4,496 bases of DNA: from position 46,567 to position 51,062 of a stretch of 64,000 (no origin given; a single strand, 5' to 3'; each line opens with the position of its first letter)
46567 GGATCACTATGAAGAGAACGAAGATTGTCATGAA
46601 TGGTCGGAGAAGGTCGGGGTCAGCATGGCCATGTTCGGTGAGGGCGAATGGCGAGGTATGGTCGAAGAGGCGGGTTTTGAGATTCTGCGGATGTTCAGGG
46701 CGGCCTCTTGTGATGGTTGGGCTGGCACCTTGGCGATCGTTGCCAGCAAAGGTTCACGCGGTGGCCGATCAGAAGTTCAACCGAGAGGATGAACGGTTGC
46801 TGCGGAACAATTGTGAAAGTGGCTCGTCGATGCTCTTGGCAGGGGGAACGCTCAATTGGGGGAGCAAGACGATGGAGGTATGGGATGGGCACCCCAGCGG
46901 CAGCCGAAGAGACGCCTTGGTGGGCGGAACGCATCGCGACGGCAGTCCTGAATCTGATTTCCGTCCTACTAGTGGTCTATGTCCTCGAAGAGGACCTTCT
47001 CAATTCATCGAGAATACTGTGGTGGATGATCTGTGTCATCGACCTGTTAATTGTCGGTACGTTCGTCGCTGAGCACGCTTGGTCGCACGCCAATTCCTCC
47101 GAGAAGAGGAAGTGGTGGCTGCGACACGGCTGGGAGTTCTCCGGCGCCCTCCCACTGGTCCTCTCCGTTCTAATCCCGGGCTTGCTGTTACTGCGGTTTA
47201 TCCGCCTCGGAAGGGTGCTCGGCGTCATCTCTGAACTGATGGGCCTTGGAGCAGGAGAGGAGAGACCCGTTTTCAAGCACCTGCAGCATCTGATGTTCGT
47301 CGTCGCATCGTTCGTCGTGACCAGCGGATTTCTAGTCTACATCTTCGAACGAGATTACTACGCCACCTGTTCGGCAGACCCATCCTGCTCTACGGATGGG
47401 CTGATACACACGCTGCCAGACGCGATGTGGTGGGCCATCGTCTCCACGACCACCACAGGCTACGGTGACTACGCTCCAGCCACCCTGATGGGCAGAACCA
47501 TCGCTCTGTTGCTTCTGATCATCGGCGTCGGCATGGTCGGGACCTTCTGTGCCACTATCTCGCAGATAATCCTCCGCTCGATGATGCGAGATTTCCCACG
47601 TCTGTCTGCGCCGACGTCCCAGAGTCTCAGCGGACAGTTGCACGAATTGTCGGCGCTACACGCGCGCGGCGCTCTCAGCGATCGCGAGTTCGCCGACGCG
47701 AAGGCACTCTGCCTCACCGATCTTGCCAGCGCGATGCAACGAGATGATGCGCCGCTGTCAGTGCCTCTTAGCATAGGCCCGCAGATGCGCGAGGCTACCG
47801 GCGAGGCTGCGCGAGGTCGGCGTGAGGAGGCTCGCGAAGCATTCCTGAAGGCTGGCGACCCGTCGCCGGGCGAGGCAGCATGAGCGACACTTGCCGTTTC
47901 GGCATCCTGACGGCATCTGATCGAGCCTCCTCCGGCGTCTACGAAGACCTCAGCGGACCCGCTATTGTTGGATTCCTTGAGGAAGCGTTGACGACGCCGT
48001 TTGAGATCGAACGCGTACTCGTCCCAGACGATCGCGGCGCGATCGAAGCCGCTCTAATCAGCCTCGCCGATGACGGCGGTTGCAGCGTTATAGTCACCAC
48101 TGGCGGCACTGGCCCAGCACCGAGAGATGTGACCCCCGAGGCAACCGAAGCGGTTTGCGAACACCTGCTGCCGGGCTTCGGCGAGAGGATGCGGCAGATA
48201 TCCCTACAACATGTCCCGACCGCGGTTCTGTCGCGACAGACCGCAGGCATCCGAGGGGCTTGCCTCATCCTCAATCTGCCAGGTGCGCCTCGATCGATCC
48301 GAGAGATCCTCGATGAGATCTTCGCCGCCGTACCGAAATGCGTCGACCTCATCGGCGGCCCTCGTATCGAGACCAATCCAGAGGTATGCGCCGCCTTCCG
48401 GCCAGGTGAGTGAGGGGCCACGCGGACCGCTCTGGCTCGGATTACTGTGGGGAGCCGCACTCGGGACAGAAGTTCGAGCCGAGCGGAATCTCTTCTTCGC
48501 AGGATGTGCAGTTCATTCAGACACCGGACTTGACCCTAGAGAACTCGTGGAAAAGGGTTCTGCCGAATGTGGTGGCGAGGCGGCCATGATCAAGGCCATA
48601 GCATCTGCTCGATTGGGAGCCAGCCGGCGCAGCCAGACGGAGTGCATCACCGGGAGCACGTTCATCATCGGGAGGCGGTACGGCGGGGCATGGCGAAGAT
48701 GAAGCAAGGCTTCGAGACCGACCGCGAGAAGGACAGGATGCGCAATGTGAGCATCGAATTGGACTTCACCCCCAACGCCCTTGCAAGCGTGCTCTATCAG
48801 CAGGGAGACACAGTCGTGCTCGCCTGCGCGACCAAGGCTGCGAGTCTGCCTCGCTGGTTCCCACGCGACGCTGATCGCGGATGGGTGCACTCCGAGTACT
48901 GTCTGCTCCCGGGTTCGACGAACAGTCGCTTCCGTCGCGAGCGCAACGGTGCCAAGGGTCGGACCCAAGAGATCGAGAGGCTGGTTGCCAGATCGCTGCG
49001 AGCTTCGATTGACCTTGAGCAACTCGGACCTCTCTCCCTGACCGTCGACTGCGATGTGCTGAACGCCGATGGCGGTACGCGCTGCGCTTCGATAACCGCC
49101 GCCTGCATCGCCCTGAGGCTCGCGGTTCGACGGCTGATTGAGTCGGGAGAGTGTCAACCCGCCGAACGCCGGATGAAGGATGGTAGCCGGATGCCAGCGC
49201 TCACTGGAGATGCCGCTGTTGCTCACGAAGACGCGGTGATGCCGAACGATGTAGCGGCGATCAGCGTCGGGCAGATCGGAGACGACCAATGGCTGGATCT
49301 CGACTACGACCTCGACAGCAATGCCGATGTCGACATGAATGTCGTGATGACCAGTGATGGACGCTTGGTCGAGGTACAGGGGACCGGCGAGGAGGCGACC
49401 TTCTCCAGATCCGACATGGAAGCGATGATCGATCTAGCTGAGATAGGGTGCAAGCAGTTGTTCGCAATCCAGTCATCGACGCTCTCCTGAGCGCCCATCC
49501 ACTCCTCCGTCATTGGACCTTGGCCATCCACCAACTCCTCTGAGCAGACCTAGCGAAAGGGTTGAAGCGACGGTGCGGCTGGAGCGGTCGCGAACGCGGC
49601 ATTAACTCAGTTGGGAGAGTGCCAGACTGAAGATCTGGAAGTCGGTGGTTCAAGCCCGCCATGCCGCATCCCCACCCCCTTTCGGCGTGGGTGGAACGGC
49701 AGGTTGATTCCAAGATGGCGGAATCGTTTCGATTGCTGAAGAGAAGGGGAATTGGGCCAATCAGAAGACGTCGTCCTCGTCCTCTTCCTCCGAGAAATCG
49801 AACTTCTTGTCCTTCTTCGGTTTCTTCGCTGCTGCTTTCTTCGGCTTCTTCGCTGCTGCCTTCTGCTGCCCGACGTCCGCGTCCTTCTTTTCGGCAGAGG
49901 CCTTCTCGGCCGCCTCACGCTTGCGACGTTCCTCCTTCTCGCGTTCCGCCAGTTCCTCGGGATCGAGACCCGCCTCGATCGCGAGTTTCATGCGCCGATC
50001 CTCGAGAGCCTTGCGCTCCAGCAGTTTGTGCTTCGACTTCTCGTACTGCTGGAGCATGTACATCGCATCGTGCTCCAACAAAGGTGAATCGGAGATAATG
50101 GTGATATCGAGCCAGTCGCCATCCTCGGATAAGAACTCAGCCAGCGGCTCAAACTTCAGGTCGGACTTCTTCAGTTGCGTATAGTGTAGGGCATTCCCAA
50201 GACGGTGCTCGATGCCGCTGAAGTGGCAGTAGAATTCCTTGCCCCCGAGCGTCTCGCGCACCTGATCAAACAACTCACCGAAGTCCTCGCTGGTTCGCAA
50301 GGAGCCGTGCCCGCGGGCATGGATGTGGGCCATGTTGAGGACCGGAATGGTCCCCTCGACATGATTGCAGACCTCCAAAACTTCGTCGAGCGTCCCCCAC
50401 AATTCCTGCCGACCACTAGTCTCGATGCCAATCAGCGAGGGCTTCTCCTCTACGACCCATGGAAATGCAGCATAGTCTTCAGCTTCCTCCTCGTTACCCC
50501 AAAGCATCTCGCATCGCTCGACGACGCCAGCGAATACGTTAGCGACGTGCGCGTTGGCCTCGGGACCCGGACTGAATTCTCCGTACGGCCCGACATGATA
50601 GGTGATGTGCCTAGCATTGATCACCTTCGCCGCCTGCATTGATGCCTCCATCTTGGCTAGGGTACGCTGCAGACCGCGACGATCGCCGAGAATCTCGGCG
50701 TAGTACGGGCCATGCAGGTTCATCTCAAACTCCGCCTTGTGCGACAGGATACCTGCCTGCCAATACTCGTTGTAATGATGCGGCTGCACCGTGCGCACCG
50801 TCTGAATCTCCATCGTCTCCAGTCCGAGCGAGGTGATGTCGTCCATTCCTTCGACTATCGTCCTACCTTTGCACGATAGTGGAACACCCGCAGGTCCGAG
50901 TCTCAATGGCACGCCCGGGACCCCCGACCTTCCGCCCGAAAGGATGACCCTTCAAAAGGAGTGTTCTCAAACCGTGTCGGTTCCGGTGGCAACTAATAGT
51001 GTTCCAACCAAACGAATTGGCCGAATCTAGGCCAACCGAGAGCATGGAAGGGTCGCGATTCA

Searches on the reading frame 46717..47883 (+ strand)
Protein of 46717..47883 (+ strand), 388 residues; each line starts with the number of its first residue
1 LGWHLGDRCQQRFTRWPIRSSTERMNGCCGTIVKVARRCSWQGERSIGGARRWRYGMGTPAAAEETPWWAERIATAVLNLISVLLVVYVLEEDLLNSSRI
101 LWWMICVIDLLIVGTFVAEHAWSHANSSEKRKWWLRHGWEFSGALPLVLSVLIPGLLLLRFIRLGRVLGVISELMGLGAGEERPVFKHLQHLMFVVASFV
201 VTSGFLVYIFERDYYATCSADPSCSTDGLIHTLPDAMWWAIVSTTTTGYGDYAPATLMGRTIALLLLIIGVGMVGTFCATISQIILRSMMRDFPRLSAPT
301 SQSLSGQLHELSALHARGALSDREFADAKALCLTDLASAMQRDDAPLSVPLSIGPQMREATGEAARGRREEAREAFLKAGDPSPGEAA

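Call 54: search_protein_families(library=pfam, proteins=[window:46717-47883:+], max_evalue=0.00001)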
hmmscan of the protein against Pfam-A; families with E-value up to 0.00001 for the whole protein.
window:46717-47883:+ (388 aa): 2 families
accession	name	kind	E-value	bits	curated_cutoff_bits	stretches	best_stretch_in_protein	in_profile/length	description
PF07885.22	Ion_trans_2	-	2.7e-13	50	22.5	1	196-285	2-77/79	Ion channel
PF00520.37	Ion_trans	-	3.5e-11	43.2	25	1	77-283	13-231/241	Ion transport protein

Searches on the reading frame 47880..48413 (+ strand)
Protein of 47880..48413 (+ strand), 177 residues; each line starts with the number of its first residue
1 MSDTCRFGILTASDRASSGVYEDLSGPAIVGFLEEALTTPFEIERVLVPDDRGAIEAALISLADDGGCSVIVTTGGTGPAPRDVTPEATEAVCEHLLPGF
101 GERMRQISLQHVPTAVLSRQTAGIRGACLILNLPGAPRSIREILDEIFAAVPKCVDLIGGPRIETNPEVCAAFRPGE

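Call 77: search_protein_families(library=pfam, proteins=[window:47880-48413:+], max_evalue=0.00001)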
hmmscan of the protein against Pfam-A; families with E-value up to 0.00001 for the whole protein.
window:47880-48413:+ (177 aa): 1 family
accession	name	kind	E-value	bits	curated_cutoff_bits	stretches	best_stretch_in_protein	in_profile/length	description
PF00994.29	MoCF_biosynth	-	1.1e-27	96.9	26.6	1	8-148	1-138/144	Probable molybdopterin binding domain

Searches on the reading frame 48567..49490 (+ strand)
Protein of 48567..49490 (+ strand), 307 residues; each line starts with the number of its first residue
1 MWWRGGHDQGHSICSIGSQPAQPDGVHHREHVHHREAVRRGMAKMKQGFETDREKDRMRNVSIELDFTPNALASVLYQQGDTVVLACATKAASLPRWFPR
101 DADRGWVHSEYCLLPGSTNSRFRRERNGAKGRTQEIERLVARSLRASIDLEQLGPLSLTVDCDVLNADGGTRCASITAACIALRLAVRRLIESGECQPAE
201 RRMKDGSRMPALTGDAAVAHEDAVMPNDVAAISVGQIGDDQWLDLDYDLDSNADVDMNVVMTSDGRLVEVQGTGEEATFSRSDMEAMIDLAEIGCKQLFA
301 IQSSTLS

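Call 77: search_protein_families(library=pfam, proteins=[window:48567-49490:+], max_evalue=0.00001)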
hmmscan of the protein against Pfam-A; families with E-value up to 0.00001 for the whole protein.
window:48567-49490:+ (307 aa): 2 families
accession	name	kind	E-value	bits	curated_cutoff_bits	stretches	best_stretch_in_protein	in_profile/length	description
PF01138.27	RNase_PH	-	2.1e-24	86.8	25.5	1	58-186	2-127/130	3' exoribonuclease family, domain 1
PF03725.20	RNase_PH_C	-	7.8e-11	42.2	20.8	1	229-292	3-65/67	3' exoribonuclease family, domain 2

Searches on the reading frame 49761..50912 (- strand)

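Call 77: search_protein_families(library=pfam, proteins=[window:49761-50912:-], max_evalue=0.00001)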
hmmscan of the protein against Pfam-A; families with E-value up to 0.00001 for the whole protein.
window:49761-50912:- (383 aa): 1 family
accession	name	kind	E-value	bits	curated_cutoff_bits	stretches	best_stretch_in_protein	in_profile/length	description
PF01261.30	AP_endonuc_2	-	1.7e-08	34.9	31.1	1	26-267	4-224/249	Xylose isomerase-like TIM barrel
